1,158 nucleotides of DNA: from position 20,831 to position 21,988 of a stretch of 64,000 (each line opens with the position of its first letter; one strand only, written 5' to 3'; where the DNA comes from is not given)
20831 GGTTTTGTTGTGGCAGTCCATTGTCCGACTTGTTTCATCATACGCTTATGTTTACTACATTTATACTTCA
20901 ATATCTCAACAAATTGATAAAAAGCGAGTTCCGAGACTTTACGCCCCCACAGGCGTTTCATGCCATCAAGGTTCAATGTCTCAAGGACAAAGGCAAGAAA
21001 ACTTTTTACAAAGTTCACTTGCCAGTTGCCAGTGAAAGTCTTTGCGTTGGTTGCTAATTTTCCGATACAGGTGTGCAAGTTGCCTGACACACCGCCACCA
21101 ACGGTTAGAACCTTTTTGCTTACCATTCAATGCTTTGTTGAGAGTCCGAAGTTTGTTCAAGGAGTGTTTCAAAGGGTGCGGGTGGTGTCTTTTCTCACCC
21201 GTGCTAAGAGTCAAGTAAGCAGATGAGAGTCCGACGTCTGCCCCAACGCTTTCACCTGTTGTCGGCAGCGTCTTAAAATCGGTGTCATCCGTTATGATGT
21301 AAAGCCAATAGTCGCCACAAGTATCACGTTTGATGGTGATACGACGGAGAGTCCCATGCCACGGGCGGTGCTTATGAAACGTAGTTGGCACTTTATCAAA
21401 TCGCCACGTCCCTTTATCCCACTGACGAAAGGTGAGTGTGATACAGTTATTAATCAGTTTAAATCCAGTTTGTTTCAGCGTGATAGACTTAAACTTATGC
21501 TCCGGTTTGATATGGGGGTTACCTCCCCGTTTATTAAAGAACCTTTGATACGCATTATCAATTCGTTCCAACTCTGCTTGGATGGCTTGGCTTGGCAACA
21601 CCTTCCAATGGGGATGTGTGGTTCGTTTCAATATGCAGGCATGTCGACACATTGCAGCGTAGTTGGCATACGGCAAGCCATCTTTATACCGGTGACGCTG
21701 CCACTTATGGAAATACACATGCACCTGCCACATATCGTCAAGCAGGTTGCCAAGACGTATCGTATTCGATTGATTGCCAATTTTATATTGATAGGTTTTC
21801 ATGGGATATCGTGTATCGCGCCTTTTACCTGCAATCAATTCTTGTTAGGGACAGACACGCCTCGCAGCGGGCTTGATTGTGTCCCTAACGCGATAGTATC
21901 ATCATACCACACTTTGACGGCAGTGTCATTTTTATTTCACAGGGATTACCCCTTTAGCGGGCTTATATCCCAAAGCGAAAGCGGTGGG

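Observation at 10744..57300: Previously undescribed ~80-bp repeat family present as single copies and as tandem arrays, including one array inside a coding sequence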

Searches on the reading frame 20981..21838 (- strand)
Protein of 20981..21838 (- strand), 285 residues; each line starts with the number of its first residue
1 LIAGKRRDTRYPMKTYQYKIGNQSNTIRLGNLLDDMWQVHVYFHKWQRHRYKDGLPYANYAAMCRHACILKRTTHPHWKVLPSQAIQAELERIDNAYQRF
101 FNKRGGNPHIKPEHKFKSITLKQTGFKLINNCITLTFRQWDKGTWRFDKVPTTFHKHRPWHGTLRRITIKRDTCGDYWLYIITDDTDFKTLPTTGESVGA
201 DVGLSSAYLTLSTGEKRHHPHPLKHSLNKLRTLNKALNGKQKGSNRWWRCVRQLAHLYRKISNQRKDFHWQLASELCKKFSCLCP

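Call 66: search_protein_families(library=pfam, proteins=[window:20981-21838:-], max_evalue=0.001)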
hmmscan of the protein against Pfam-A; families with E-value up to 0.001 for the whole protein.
window:20981-21838:- (285 aa): 1 family
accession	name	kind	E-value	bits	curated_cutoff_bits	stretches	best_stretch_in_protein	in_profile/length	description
PF01385.25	OrfB_IS605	-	3.3e-13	50.3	30.5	1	189-279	10-102/120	Probable transposase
